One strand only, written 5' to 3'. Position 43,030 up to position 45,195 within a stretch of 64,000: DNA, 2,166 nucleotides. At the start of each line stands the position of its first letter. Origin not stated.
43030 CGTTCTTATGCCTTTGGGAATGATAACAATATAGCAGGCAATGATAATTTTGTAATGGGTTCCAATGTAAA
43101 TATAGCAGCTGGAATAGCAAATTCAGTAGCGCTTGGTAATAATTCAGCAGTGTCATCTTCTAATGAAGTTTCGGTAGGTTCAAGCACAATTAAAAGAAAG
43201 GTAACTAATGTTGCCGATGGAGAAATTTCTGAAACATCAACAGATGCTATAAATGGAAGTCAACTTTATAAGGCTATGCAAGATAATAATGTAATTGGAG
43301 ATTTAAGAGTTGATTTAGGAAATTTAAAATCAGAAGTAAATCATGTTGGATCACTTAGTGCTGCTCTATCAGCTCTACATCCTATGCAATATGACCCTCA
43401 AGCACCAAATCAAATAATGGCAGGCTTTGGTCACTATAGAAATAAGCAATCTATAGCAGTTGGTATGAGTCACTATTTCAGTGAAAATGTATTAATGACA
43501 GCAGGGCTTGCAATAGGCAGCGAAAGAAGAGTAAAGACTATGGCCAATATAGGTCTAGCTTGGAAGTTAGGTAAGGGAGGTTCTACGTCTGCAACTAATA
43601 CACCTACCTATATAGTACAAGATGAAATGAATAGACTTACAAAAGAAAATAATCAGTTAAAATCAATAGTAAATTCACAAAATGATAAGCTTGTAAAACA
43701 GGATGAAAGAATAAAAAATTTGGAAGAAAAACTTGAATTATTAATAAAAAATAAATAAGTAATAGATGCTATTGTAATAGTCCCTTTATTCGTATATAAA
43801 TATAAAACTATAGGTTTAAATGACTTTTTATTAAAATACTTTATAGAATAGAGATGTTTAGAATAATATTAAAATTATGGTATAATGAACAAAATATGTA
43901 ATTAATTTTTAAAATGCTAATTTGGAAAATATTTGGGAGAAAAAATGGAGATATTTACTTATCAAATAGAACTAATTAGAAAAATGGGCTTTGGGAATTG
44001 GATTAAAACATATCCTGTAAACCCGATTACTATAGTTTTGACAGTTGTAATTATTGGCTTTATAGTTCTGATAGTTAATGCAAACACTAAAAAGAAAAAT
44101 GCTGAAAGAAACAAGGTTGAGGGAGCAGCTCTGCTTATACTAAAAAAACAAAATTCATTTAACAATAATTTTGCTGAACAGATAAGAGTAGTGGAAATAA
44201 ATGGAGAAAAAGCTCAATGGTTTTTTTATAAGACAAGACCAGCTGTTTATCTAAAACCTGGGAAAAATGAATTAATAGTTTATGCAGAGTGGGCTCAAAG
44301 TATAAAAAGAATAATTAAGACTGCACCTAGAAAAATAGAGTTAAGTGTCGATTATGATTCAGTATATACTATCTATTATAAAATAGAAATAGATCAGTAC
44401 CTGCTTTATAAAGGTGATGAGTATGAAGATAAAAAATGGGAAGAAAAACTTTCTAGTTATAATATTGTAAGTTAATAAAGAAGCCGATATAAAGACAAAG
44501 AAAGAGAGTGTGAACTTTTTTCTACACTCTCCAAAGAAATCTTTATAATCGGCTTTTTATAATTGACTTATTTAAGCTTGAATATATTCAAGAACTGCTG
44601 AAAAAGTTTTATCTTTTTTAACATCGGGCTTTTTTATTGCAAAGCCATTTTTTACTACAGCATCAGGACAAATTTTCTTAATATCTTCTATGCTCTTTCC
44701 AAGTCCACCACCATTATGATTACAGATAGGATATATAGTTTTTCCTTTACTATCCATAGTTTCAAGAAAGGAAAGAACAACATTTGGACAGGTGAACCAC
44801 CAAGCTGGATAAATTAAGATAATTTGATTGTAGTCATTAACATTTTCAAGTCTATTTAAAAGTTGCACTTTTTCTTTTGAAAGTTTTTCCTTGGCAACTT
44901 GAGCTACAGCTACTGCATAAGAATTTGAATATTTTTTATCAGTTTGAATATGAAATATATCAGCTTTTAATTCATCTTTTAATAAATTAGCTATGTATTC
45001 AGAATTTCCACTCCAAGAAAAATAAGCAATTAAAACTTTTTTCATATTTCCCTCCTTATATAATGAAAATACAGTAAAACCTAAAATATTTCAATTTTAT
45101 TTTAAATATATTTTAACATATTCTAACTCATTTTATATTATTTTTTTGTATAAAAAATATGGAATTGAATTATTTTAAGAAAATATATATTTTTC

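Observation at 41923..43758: Trimeric autotransporter adhesin with an extra Lpp-like coiled-coil tail ending in Lys after the beta-barrel anchor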

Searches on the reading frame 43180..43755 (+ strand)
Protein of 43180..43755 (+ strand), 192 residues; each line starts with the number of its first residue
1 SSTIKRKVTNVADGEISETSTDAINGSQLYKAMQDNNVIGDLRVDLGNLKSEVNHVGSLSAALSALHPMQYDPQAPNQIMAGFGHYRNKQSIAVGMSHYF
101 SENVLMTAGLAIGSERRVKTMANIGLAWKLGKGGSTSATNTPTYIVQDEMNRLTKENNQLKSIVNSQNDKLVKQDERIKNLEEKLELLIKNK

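Call 7: find_homologous_proteins(query=window:43180-43755:+, max_evalue=0.001)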
Query window:43180-43755:+ (192 aa): 82 proteins with E <= 0.001 among 281 candidates.
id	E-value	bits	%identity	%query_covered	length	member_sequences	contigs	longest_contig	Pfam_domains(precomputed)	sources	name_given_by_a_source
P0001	3.0e-85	302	73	100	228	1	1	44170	PF03895.22,PF05662.20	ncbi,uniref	ncbi:YadA-like family protein [Fusobacterium sp.]|uniref:YadA C-terminal domain-containing protein n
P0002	1.5e-74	267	64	100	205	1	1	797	PF03895.22,PF05662.20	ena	-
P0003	1.0e-68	248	80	77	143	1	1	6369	PF03895.22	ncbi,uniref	ncbi:MAG: YadA-like family protein, partial [Fusobacterium sp.]|uniref:YadA C-terminal domain-contai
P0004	3.6e-64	234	57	98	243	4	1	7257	PF03895.22,PF05662.20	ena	-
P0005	2.9e-63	231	67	85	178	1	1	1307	PF03895.22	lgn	-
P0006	3.2e-63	231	55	100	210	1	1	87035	PF03895.22,PF05662.20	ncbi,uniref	ncbi:YadA family autotransporter adhesin, partial [uncultured Fusobacterium sp.]|uniref:YadA C-termi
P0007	5.1e-63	230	59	100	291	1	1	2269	PF03895.22,PF05658.20,PF05662.20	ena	-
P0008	7.9e-63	229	58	100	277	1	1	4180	PF03895.22,PF05662.20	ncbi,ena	-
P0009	3.7e-62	227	58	100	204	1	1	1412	PF03895.22,PF05662.20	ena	-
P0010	4.5e-62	227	56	100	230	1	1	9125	PF03895.22,PF05662.20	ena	-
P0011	1.3e-61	225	56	97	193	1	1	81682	PF03895.22,PF05662.20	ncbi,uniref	ncbi:MAG: YadA-like family protein, partial [Fusobacterium sp.]|uniref:YadA C-terminal domain-contai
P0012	2.6e-60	221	57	97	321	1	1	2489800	PF03895.22,PF05658.20,PF05662.20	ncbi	ncbi:YadA family autotransporter adhesin [Fusobacterium animalis]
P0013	1.3e-59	219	56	100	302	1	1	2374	PF03895.22,PF05662.20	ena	-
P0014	8.3e-59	216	54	100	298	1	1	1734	PF21300.3,PF03895.22,PF05658.20,PF05662.20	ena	-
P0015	1.5e-58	215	54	100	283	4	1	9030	PF03895.22,PF05662.20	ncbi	ncbi:YadA-like family protein, partial [uncultured Fusobacterium sp.]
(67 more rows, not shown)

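Call 30: search_solved_structures(query=window:43180-43755:+, max_evalue=1e-10, show_alignments=1)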
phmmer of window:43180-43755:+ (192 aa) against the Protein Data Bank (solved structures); distinct sequences matched with E-value up to 1e-10: 1.
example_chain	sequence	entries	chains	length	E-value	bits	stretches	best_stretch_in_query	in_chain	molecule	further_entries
9gh4_A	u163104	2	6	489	2.3e-49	170.7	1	37-192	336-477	Cell surface protein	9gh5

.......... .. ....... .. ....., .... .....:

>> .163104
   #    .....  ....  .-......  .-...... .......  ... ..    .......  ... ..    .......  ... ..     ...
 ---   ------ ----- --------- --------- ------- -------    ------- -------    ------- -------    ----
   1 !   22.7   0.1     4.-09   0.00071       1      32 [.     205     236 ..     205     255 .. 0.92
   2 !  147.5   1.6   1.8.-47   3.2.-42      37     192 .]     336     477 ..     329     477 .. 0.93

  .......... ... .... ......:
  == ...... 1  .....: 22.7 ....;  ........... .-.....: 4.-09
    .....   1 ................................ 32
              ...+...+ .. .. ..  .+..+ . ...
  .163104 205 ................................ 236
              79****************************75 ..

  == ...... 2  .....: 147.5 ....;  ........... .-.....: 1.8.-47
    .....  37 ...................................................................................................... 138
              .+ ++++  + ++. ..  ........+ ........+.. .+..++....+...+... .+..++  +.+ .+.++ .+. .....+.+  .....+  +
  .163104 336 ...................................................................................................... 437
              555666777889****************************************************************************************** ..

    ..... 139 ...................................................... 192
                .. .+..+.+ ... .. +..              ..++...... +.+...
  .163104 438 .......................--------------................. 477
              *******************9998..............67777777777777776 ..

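Call 42: find_related_loci(query=A1, collection=genome_contigs, flank=4000)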
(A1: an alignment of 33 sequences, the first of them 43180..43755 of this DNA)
Query A1 (192 aa) in genome_contigs; peptide patterns used: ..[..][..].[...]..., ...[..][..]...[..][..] (x = any residue, [..] = any of these).
600 stretches matched a pattern (row limit reached: there are more); 534 encode a relative of the query (tblastn E <= 1e-3); the best 80 are kept; 79 distinct loci.
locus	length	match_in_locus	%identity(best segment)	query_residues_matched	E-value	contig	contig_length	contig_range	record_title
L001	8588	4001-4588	55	1-185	2e-69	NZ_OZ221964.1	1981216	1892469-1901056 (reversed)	Fusobacterium watanabei isolate CCUG74246T chromosome CCUG74246, complete sequence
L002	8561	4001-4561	56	1-192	4e-69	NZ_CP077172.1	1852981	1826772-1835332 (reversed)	Fusobacterium nucleatum strain SB042 chromosome, complete genome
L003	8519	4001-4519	55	1-188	2e-64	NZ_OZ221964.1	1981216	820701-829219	Fusobacterium watanabei isolate CCUG74246T chromosome CCUG74246, complete sequence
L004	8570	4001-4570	53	5-192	8e-64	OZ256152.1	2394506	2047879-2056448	Fusobacterium sp. oral taxon C10 isolate NCTC15132 genome assembly, chromosome: Vestland19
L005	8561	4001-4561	52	5-185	1e-62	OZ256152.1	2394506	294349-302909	Fusobacterium sp. oral taxon C10 isolate NCTC15132 genome assembly, chromosome: Vestland19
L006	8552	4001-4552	37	3-191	1e-30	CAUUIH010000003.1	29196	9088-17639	MAG TPA_asm: uncultured Veillonella sp. isolate ERR10228861_bin.29_MetaWRAP_v1.3_MAG genome assembly, contig: ERZ2165962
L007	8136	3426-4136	66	1-192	4e-30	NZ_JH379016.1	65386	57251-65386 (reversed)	Fusobacterium sp. oral taxon 370 str. F0437 Scfld1086, whole genome shotgun sequence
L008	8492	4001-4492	35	21-192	4e-27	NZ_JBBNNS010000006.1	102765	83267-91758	Veillonella parvula strain CLA-JM-H54 CLAJMH54_contig_6_length_102765, whole genome shotgun sequence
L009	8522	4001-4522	35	7-190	3e-26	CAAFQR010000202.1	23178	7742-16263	MAG TPA_asm: Veillonellaceae bacterium, isolate HGM14191, WGS project CAAFQR010000000 data, contig: SRS294823_8_k89_4868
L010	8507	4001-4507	35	5-189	6e-26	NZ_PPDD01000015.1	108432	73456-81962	Veillonella infantium strain T11011-4 Contig_15_len_108432, whole genome shotgun sequence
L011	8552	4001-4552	36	5-173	8e-26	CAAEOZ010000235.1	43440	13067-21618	MAG TPA_asm: uncultured Veillonella sp., isolate HGM14188, WGS project CAAEOZ010000000 data, contig: ERS537359_13_k99_77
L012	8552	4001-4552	36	5-173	7e-26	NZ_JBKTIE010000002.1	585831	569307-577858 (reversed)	MAG: Veillonella parvula isolate 19-2_02 NODE_21_length_585831_cov_53.957525, whole genome shotgun sequence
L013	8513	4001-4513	35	5-181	9e-26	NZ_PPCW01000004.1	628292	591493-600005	Veillonella sp. T11011-6 Contig_4_len_628292, whole genome shotgun sequence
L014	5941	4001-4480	36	5-174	1e-25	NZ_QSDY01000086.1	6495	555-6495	Veillonella sp. AM51-8BH AM51-8BH.Scaf86, whole genome shotgun sequence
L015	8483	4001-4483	38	5-171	2e-25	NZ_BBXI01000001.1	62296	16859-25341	Veillonella tobetsuensis strain ATCC BAA-2400, whole genome shotgun sequence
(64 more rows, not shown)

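Call 44: predict_structure(alignment_id=A1)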
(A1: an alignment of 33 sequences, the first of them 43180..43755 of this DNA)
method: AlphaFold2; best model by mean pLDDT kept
length: 192 residues; sequences in the alignment: 33
mean_pLDDT: 71.4   pTM: 0.39
mean pLDDT of the five models: 71.4, 70.6, 68.2, 68.1, 66.8
residues with pLDDT >= 90: 28; 70-90: 93; 50-70: 27; < 50: 44
segments of 3 or more residues with pLDDT < 50: 1-24, 36-42, 133-144
pLDDT, mean of each block of 10 residues (from residue 1): 38 41 51 50 56 79 82 82 85 89 86 77 84 43 57 84 92 93 88 68
secondary structure, 60 per line:
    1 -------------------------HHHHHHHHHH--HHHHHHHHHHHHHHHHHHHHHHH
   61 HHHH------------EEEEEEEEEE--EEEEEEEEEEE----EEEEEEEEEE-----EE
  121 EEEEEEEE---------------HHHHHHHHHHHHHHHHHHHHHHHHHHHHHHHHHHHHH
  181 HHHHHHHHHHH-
elements in order: H26-35 H38-64 E77-86 E89-99 E104-113 E119-128 H144-191

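Call 61: fold_search(model_id=the predicted structure, library=pdb)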
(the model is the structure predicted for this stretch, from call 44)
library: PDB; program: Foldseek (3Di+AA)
matches with E <= 10: 539; with E <= 0.001: 3
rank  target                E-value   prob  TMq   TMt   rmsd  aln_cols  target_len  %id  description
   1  3emo_A                8.5e-06  1.00  0.29  0.38   9.9       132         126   30  Crystal structure of transmembrane Hia 973-1098 (released 2008-11-04)
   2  9vnj_A                2.0e-04  1.00  0.33  0.51   7.1       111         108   17  Crystal structure of the transmembrane domain of trimeric autotransporter adhesin AtaA in complex with the N-terminal  (released 2025-10-08)
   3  2gr7_A                6.5e-04  1.00  0.41  0.73   4.3       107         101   15  Hia 992-1098 (released 2006-05-23)
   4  2lme_MODEL_1_A        1.9e-03  1.00  0.37  0.64   3.3        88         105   30  Solid-state NMR structure of the membrane anchor domain of the trimeric autotransporter YadA (released 2012-11-07)
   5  2gr8_A                2.3e-03  1.00  0.34  0.77   2.4        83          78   17  Hia 1022-1098 (released 2006-05-23)
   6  6uk5_A                4.3e-02  1.00  0.28  0.23   4.5        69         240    7  Structure of SAM bound CalS10, an amino pentose methyltransferase from Micromonospora echinaspora involved in calichea (released 2020-10-07)
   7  3bxo_A                2.1e-01  0.98  0.26  0.21   3.1        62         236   13  Crystal Structure of Streptomyces venezuelae DesVI (released 2008-03-25)
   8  4oqd_A                3.1e-01  0.93  0.25  0.21   3.7        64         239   12  Crystal structure of the tylM1 N,N-dimethyltransferase in complex with SAH and TDP-Qui3NMe2 (released 2014-02-26)
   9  6m81_C                3.1e-01  0.85  0.24  0.20   3.9        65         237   14  Crystal structure of TylM1 Y14F bound to SAH and dTDP-phenol (released 2019-03-13)
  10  6m82                  3.4e-01  0.95  0.26  0.21   3.4        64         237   11  Crystal structure of TylM1 Y14paF bound to SAH and dTDP-phenol (released 2019-03-13)
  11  6ka2_B                3.9e-01  0.16  0.17  0.21  17.8       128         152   12  Crystal structure of a Thebaine synthase from Papaver somniferum in complex with TBN (released 2020-06-24)
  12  6m81_A                4.1e-01  0.91  0.25  0.21   3.7        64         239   12  Crystal structure of TylM1 Y14F bound to SAH and dTDP-phenol (released 2019-03-13)
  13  3pfg                  4.1e-01  0.63  0.23  0.19   4.0        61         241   16  X-Ray crystal structure the N,N-dimethyltransferase TylM1 from Streptomyces fradiae in complex with SAM and dTDP-phenol (released 2010-12-15)
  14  2mnh_MODEL_1_A        4.1e-01  0.54  0.19  0.24   5.8        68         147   15  Refined structure of outer membrane protein x in nanodisc by measuring residual dipolar couplings (released 2015-03-18)
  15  6m81_B                4.6e-01  0.89  0.25  0.21   3.7        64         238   12  Crystal structure of TylM1 Y14F bound to SAH and dTDP-phenol (released 2019-03-13)
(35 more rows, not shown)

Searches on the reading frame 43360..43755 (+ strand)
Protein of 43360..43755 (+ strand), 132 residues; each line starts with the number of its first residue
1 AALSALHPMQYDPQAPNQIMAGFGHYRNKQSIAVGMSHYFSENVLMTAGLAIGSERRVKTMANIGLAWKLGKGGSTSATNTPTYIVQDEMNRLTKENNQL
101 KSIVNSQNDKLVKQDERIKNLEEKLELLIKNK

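Call 25: search_protein_representatives(protein=window:43360-43755:+)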
Query: 132 residues. Proteins with E-value up to 0.001 (for the whole library): 2337; up to 1e-10: 408; up to 1e-30: 14. The best 150 are listed.
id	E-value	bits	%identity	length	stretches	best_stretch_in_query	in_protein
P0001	1.3e-62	225.3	80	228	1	1-132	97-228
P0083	1.6e-42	160.5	57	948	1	1-132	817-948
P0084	2.2e-40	153.6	56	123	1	9-129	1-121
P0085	7.4e-39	148.7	61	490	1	1-132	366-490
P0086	1.0e-37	145.0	79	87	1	46-132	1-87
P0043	2.0e-37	144.1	54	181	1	1-132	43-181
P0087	5.5e-37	142.7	55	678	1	1-132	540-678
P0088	5.3e-35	136.3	52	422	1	1-131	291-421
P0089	5.0e-34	133.2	56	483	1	1-113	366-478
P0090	1.2e-33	131.9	55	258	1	1-113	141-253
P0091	1.7e-33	131.4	61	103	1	2-97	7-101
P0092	6.9e-33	129.5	49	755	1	1-130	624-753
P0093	5.6e-32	126.5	51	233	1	1-110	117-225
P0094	7.4e-32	126.2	50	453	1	1-121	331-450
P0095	2.0e-30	121.5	47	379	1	2-132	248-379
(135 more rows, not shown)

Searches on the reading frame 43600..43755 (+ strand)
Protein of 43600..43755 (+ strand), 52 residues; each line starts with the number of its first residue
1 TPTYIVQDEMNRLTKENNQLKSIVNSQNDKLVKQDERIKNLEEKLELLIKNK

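Call 46: find_homologous_proteins(query=window:43600-43755:+, max_evalue=0.01)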
Query window:43600-43755:+: no candidate shares three 5-residue words with the query. No homologue found.

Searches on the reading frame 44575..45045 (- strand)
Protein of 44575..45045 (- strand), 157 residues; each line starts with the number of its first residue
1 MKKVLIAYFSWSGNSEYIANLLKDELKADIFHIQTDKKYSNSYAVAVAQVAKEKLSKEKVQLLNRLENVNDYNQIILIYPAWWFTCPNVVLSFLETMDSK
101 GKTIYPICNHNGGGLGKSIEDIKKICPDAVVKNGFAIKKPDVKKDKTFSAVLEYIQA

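Call 34: search_protein_families(library=pfam, proteins=[window:44575-45045:-], max_evalue=0.001)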
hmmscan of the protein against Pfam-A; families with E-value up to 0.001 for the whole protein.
window:44575-45045:- (157 aa): 2 families
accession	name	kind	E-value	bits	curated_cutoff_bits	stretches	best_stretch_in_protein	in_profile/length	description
PF12682.12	Flavodoxin_4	-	5.7e-23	81.5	24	1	3-138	1-140/155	Flavodoxin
PF02525.22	Flavodoxin_2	-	2.5e-05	24.5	27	1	28-109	36-113/198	Flavodoxin-like fold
